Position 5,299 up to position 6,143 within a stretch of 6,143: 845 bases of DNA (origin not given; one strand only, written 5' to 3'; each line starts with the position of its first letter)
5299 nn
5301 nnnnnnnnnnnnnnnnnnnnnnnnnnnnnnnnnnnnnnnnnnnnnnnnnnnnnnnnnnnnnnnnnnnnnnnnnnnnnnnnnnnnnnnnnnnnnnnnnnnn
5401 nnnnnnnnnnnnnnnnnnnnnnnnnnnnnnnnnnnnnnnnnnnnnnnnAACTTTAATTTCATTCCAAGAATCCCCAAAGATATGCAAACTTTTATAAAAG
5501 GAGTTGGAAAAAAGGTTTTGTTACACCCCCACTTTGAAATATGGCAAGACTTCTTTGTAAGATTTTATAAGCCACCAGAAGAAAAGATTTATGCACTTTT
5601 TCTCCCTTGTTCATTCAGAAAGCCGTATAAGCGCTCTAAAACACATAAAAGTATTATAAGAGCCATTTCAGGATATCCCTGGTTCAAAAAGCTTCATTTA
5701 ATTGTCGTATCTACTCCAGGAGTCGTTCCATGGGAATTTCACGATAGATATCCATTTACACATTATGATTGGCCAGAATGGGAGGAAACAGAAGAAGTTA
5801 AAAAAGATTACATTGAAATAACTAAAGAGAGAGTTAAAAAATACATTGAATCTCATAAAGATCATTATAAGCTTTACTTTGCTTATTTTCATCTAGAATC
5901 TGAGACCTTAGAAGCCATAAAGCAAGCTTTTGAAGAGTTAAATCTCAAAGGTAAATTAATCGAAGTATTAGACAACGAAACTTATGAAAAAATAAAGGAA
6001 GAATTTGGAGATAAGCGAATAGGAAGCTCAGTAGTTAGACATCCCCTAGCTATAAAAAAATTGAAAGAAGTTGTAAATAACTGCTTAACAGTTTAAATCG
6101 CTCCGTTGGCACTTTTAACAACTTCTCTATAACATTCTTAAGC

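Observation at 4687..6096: Single-chain RaSEA-ArcS fusion: a minimal archaeosine synthase without a PUA/tRNA-binding module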

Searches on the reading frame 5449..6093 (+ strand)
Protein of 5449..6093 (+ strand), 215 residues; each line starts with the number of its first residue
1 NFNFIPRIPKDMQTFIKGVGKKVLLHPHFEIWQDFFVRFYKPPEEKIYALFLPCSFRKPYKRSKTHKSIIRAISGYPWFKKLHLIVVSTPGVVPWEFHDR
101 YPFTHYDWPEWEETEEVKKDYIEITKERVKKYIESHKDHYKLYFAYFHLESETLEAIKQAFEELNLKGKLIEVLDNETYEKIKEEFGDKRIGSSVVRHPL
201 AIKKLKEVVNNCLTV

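Call 65: search_protein_representatives(protein=window:5449-6093:+)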
Query: 215 residues. Proteins with E-value up to 0.001 (for the whole library): 545; up to 1e-10: 81; up to 1e-30: 16. The best 150 are listed.
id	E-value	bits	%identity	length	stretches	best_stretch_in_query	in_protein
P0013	2.5e-83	295.5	60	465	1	1-210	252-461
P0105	4.0e-54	200.0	51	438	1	1-186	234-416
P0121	1.0e-53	198.6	49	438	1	1-186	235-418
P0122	2.4e-50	187.6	50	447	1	5-187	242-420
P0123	3.1e-50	187.2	51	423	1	1-184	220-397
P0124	7.7e-50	185.9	46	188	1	16-187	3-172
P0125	2.1e-49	184.5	49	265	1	1-184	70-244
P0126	4.1e-49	183.6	45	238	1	2-185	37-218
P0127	1.8e-47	178.2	43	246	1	1-191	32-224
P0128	2.3e-45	171.3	42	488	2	1-207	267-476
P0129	6.8e-45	169.8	49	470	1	5-176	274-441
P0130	1.1e-43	165.8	46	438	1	1-204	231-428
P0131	6.7e-42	160.0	47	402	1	2-167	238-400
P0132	5.6e-40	153.7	46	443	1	17-186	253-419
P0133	3.6e-38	147.8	40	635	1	2-191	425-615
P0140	3.2e-29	118.5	40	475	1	13-163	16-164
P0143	7.2e-26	107.5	37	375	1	15-171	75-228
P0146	4.1e-22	95.2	33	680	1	11-167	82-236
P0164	7.3e-15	71.5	29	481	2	36-169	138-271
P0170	5.4e-14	68.7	45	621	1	23-110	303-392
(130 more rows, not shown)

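Call 66: search_protein_families(library=pfam, proteins=[P0124, P0125, P0126, P0127, P0133, P0140, P0146, P0143, P0164, P0170], max_evalue=0.001)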
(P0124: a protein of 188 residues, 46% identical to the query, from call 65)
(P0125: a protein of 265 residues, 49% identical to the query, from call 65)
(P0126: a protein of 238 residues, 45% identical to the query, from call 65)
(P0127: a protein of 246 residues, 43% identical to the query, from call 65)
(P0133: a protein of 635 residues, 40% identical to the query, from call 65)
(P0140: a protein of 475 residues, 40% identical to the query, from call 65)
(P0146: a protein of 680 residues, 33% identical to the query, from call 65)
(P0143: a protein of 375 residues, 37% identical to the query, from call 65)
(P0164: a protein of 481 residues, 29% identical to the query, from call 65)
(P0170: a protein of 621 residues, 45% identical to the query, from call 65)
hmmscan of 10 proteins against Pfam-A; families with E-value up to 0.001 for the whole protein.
P0124 (188 aa): 1 family
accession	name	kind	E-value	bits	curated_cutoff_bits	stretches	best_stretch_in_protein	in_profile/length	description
PF17884.7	DUF5591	-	1.2e-16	61.3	26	1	19-148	4-121/150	Domain of unknown function (DUF5591)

P0125 (265 aa): 1 family
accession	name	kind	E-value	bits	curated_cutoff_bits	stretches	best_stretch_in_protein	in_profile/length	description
PF17884.7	DUF5591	-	1.5e-17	64.3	26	1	102-234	5-132/150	Domain of unknown function (DUF5591)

P0126 (238 aa): 1 family
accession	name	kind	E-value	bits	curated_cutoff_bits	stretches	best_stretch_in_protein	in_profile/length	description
PF17884.7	DUF5591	-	3.3e-20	72.9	26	1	67-186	4-113/150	Domain of unknown function (DUF5591)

P0127 (246 aa): 1 family
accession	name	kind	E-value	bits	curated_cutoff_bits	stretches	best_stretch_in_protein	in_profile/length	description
PF17884.7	DUF5591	-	1e-17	64.8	26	1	67-151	4-86/150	Domain of unknown function (DUF5591)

P0133 (635 aa): 2 families
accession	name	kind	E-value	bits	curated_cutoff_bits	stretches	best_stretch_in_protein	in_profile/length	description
PF17884.7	DUF5591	-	1.9e-17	64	26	1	456-560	5-112/150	Domain of unknown function (DUF5591)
PF04055.27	Radical_SAM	-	1.2e-07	32.5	29.5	1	11-153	5-149/166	Radical SAM superfamily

P0140 (475 aa): 1 family
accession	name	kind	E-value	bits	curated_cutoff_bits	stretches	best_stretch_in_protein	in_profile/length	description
PF17884.7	DUF5591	-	2e-13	50.9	26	1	34-159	3-120/150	Domain of unknown function (DUF5591)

P0146 (680 aa): 2 families
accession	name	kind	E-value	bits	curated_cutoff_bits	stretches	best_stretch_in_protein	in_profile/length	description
PF04055.27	Radical_SAM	-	2e-12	48.1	29.5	1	347-496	5-155/166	Radical SAM superfamily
PF17884.7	DUF5591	-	4e-05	23.9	26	1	108-205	10-100/150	Domain of unknown function (DUF5591)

P0143 (375 aa): 1 family
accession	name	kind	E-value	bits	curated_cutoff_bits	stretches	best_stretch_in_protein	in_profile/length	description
PF17884.7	DUF5591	-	6.7e-07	29.7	26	1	101-226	14-129/150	Domain of unknown function (DUF5591)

P0164 (481 aa): 1 family
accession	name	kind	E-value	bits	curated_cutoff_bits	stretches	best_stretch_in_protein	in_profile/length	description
PF17884.7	DUF5591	-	7.1e-21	75.1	26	2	139-265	9-123/150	Domain of unknown function (DUF5591)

P0170 (621 aa): 2 families
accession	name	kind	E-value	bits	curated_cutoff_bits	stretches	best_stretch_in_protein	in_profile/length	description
PF17884.7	DUF5591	-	9.6e-37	126.6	26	1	311-427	3-112/150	Domain of unknown function (DUF5591)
PF01472.26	PUA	-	5.1e-05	23.6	24.8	1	564-617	18-72/74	PUA domain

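Call 67: search_protein_families(library=ncbifam, proteins=[P0146, P0133, P0140, P0143, P0164, P0170, P0128], max_evalue=0.001)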
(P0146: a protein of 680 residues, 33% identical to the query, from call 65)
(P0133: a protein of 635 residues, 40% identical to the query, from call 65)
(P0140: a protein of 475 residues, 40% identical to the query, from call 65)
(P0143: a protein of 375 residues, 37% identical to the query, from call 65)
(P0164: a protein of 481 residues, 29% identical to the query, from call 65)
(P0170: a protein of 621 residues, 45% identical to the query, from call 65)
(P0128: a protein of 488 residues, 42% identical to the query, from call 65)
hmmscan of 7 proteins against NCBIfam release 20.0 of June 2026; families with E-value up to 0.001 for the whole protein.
P0146 (680 aa): 3 families
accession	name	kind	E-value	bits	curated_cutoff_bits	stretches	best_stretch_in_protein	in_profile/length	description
TIGR01210.1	TIGR01210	equivalog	2.5e-38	132.1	212.15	1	339-610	15-298/313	archaeosine biosynthesis radical SAM protein RaSEA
TIGR01212.1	TIGR01212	equivalog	2.2e-06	27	180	1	430-529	125-220/302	tRNA modification radical SAM protein MnmL/YtqA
TIGR03471.1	HpnJ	equivalog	3.5e-05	22.9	577.6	1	344-521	201-372/472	hopanoid biosynthesis associated radical SAM protein HpnJ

P0133 (635 aa): 5 families
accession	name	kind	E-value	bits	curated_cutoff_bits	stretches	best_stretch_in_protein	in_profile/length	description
TIGR01210.1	TIGR01210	equivalog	9.5e-31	107.2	212.15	1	2-154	14-178/313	archaeosine biosynthesis radical SAM protein RaSEA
NF053620.1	ArchsnAlpArcSThp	equivalog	4.1e-16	58.5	600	1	442-608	214-369/515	archaeosine synthase subunit alpha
NF040592.1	tRNA_mod_ArcS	equivalog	4.2e-16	58.7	440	1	431-563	257-384/575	archaeosine synthase subunit alpha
TIGR04014.1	B12_SAM_MJ_0865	equivalog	1e-06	27.8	360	1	11-182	166-345/434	methyl-coenzyme M reductase glutamine C-methyltransferase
TIGR01212.1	TIGR01212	equivalog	1.7e-06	27.4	180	1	104-219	136-250/302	tRNA modification radical SAM protein MnmL/YtqA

P0140 (475 aa): 2 families
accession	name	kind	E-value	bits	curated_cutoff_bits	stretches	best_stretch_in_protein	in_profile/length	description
NF053620.1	ArchsnAlpArcSThp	equivalog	2.3e-14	52.7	600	1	19-181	211-369/515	archaeosine synthase subunit alpha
NF040592.1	tRNA_mod_ArcS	equivalog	5.9e-13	48.3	440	1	27-169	273-409/575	archaeosine synthase subunit alpha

P0143 (375 aa): 1 family
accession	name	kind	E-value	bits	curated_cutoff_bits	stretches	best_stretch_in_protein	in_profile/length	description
NF053620.1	ArchsnAlpArcSThp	equivalog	3.7e-07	28.9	600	1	83-204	218-336/515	archaeosine synthase subunit alpha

P0164 (481 aa): 2 families
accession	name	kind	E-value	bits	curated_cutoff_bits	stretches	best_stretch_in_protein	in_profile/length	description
NF040592.1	tRNA_mod_ArcS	equivalog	1.8e-18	66.5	440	2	140-265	287-404/575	archaeosine synthase subunit alpha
NF053620.1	ArchsnAlpArcSThp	equivalog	1.1e-11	43.9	600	1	138-250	231-336/515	archaeosine synthase subunit alpha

P0170 (621 aa): 4 families
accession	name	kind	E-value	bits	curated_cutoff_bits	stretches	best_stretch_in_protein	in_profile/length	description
NF040592.1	tRNA_mod_ArcS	equivalog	1.4e-75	255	440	1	126-615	107-572/575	archaeosine synthase subunit alpha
NF053620.1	ArchsnAlpArcSThp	equivalog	1.1e-47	162.7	600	2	302-436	217-348/515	archaeosine synthase subunit alpha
TIGR00432.2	arcsn_tRNA_tgt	equivalog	4.2e-05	22.2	350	1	186-390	257-439/441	tRNA guanosine(15) transglycosylase TgtA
TIGR03684.1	arCOG00985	hypoth_equivalog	0.00025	20.9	120.6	1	565-619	91-147/154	arCOG04150 universal archaeal PUA-domain protein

P0128 (488 aa): 3 families
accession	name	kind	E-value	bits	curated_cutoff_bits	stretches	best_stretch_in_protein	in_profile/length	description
TIGR01210.1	TIGR01210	equivalog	1.1e-28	100.4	212.15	1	8-252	13-258/313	archaeosine biosynthesis radical SAM protein RaSEA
NF040592.1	tRNA_mod_ArcS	equivalog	5.3e-17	61.6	440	1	304-443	282-413/575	archaeosine synthase subunit alpha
NF053620.1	ArchsnAlpArcSThp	equivalog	2.4e-13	49.3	600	1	284-478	208-392/515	archaeosine synthase subunit alpha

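Call 68: list_cluster_members(proteins=[P0146, P0133, P0140, P0124, P0125, P0126, P0127, P0001, P0170, P0143])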
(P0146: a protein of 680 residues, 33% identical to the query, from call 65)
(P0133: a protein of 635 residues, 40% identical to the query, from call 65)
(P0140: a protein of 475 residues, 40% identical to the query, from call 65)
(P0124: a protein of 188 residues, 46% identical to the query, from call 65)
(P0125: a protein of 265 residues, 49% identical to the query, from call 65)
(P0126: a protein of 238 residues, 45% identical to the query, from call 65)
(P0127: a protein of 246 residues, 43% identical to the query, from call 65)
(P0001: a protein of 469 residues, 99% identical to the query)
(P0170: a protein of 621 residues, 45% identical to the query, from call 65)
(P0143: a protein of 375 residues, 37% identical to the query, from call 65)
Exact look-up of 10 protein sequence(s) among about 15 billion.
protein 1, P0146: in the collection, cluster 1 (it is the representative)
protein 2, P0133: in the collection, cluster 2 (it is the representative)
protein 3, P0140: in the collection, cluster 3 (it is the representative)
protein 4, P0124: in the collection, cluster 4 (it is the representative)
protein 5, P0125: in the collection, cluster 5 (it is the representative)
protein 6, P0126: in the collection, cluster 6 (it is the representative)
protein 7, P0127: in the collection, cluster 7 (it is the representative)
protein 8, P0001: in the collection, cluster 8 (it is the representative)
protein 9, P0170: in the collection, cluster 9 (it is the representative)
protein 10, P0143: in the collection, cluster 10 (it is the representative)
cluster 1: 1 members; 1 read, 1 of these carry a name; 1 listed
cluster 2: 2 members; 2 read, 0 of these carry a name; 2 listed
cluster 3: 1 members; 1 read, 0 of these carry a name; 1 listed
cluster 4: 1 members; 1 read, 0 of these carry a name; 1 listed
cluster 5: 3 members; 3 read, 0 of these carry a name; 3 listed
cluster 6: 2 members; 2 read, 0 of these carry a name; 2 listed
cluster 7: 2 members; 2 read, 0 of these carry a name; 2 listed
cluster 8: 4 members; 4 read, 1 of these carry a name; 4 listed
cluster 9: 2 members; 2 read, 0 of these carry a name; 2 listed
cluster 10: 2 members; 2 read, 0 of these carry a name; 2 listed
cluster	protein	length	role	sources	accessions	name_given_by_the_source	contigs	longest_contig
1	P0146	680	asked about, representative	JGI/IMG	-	radical SAM enzyme (TIGR01210 family)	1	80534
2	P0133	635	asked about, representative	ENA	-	-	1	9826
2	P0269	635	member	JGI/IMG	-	-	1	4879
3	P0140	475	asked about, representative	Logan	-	-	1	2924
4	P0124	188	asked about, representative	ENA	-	-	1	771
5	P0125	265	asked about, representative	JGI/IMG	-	-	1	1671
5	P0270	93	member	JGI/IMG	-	-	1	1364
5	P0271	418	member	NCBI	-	-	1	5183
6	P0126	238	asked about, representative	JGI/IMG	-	-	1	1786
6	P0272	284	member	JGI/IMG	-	-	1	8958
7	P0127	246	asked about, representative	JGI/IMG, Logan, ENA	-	-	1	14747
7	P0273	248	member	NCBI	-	-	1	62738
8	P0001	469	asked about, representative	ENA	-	-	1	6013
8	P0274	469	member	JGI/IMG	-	radical SAM enzyme (TIGR01210 family)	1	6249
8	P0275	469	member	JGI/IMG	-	-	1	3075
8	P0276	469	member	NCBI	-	-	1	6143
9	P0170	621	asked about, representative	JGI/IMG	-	-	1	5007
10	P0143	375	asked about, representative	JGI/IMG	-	-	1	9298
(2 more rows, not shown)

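Call 69: find_encoding_contigs(protein=P0146, flank=10000, max_places=2)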
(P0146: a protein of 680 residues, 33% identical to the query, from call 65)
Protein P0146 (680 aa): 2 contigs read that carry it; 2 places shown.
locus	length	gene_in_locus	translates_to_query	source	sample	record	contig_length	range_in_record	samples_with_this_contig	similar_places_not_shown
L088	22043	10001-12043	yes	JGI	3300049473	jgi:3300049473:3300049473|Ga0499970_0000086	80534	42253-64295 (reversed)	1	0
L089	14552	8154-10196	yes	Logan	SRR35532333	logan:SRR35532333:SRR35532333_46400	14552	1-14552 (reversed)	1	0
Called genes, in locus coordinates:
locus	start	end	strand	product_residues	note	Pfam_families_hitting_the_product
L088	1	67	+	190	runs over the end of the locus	PF01558:POR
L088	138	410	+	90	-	PF00708:Acylphosphatase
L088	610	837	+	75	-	-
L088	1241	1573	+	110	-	PF13248:Zn_ribbon_3 (faint), PF24460:DUF7575 (faint), PF17032:Zn_ribbon_15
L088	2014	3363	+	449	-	PF02321:OEP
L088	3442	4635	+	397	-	PF25919:BSH_CusB (faint), PF00364:Biotin_lipoyl (faint), PF25917:BSH_RND, PF25973:BSH_CzcB, PF25997:BSH_YhbJ (faint), PF25876:HH_MFP_RND (weak), PF25954:Beta-barrel_RND_2 (weak), PF25989:YknX_C, +1 more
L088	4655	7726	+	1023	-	PF00873:ACR_tran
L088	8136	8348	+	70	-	-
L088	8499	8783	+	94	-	-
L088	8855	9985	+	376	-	PF01702:TGT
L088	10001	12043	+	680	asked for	PF04055:Radical_SAM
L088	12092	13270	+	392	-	-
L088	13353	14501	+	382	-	-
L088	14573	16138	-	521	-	PF09820:AAA-ATPase_like, PF08011:PDDEXK_9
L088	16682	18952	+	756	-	PF00384:Molybdopterin, PF01568:Molydop_binding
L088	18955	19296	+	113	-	PF13247:Fer4_11 (weak)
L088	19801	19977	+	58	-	PF28317:Lant_leader_dom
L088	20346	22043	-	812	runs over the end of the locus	PF01636:APH, PF00202:Aminotran_3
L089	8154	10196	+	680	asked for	PF04055:Radical_SAM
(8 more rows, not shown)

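Call 70: find_encoding_contigs(protein=P0273, flank=10000, max_places=2)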
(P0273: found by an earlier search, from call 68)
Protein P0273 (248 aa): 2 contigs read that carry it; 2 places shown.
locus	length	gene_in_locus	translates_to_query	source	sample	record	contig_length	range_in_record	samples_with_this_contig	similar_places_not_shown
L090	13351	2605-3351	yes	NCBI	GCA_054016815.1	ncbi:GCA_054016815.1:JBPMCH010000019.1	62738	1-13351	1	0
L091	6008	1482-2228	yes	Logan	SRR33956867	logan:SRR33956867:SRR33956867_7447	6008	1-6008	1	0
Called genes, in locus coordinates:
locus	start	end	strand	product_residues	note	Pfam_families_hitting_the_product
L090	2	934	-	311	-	?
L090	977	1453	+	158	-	PF02163:Peptidase_M50 (weak)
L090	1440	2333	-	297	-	PF13401:AAA_22 (faint), PF00004:AAA (faint), PF13173:AAA_14 (weak), PF12802:MarR_2 (weak), PF01022:HTH_5 (weak), PF01978:TrmB (weak), PF12840:HTH_20 (weak), PF13412:HTH_24 (faint)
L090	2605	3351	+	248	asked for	PF17884:DUF5591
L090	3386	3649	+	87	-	-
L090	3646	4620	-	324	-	PF21088:MS_channel_1st (weak), PF00924:MS_channel_2nd, PF21082:MS_channel_3rd (weak)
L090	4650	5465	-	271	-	PF00136:DNA_pol_B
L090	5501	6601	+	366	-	PF00180:Iso_dh, PF04166:PdxA (weak)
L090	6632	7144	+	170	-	PF00694:Aconitase_C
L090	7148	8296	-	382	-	PF13884:Peptidase_S74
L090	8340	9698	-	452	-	PF00330:Aconitase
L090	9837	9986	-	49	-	-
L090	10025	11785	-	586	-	PF17915:zf_Rg, PF04851:ResIII, PF00270:DEAD, PF00271:Helicase_C (faint)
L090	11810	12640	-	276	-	PF23023:Anti-Pycsar_Apyc1, PF12706:Lactamase_B_2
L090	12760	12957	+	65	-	-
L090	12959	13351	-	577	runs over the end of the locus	PF10102:DUF2341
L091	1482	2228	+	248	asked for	PF17884:DUF5591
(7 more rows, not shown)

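Call 71: search_protein_families(library=ncbifam, proteins=[L088:8855-9985:+, L088:12092-13270:+, L088:13353-14501:+, L088:14573-16138:-, L090:3386-3649:+, L090:1440-2333:-], max_evalue=0.001)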
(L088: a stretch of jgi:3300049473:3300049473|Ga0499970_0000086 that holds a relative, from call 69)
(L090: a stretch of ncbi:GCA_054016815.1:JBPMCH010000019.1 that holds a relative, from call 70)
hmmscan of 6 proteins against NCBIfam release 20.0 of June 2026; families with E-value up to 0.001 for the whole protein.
L088:8855-9985:+ (376 aa): 5 families
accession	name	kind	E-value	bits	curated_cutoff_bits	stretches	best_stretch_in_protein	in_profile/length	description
TIGR00432.2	arcsn_tRNA_tgt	equivalog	9.7e-28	96.8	350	1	9-366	5-332/441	tRNA guanosine(15) transglycosylase TgtA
TIGR00449.1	tgt_general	superfamily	4e-17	62.1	47.6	1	4-364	1-358/367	tRNA-guanine transglycosylase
NF041059.1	DpdA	equivalog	2.9e-07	29.7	200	1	73-206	75-219/406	tRNA-guanine transglycosylase DpdA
TIGR00430.1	Q_tRNA_tgt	equivalog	3e-05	23.2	306.75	0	70-93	68-91/368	tRNA guanosine(34) transglycosylase Tgt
NF040592.1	tRNA_mod_ArcS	equivalog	0.00067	18.4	440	0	249-369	142-237/575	archaeosine synthase subunit alpha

L088:12092-13270:+ (392 aa): 0 families

L088:13353-14501:+ (382 aa): 0 families

L088:14573-16138:- (521 aa): 0 families

L090:3386-3649:+ (87 aa): 0 families

L090:1440-2333:- (297 aa): 5 families
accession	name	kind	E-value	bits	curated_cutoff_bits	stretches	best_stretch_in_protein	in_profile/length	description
TIGR01884.1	cas_HTH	subfamily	1.1e-08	34.8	60.2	1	211-292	118-199/202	CRISPR-associated CARF protein Csa3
NF053860.1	DS41_1_antiphage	equivalog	1.5e-07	30.8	370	0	22-82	31-84/448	anti-phage protein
NF053861.1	DS8_antiphage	equivalog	0.00012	19.9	790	1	20-108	360-456/994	anti-phage protein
TIGR02928.1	TIGR02928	subfamily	0.00014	20.9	181.3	0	19-238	30-290/366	orc1/cdc6 family replication initiation protein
NF047389.1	ATPase_Sll1717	subfamily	0.00021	20.5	75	0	29-78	28-70/454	P-loop ATPase, Sll1717 family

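Call 76: find_homologous_proteins(query=P0146, max_evalue=0.00001)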
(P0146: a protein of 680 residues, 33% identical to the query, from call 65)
Query P0146 (680 aa): 2 proteins with E <= 0.00001 among 8000 candidates.
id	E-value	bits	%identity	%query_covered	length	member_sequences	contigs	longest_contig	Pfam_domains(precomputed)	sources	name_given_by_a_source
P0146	0.0e+0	1560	100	100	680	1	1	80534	PF04055.28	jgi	jgi:radical SAM enzyme (TIGR01210 family)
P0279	4.8e-34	136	35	22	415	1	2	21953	PF04055.28,PF17884.8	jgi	-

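Call 83: search_protein_families(library=padloc, proteins=[P0146], max_evalue=0.01)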
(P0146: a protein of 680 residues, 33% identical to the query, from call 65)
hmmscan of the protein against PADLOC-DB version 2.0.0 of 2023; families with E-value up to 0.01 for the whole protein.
P0146 (680 aa): 1 family
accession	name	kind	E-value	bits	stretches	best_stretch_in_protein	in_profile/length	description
PDLC04689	PDC-M51A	-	6.6e-05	19.9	1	443-529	285-367/420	-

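Call 84: search_protein_families(library=phrogs, proteins=[P0146], max_evalue=0.001)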
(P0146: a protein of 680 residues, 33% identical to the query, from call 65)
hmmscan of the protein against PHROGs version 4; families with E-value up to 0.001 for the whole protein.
P0146 (680 aa): 1 family
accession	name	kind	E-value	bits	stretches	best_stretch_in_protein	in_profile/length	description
phrog_34505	-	unknown function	5.5e-10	40.6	1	100-208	36-145/187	-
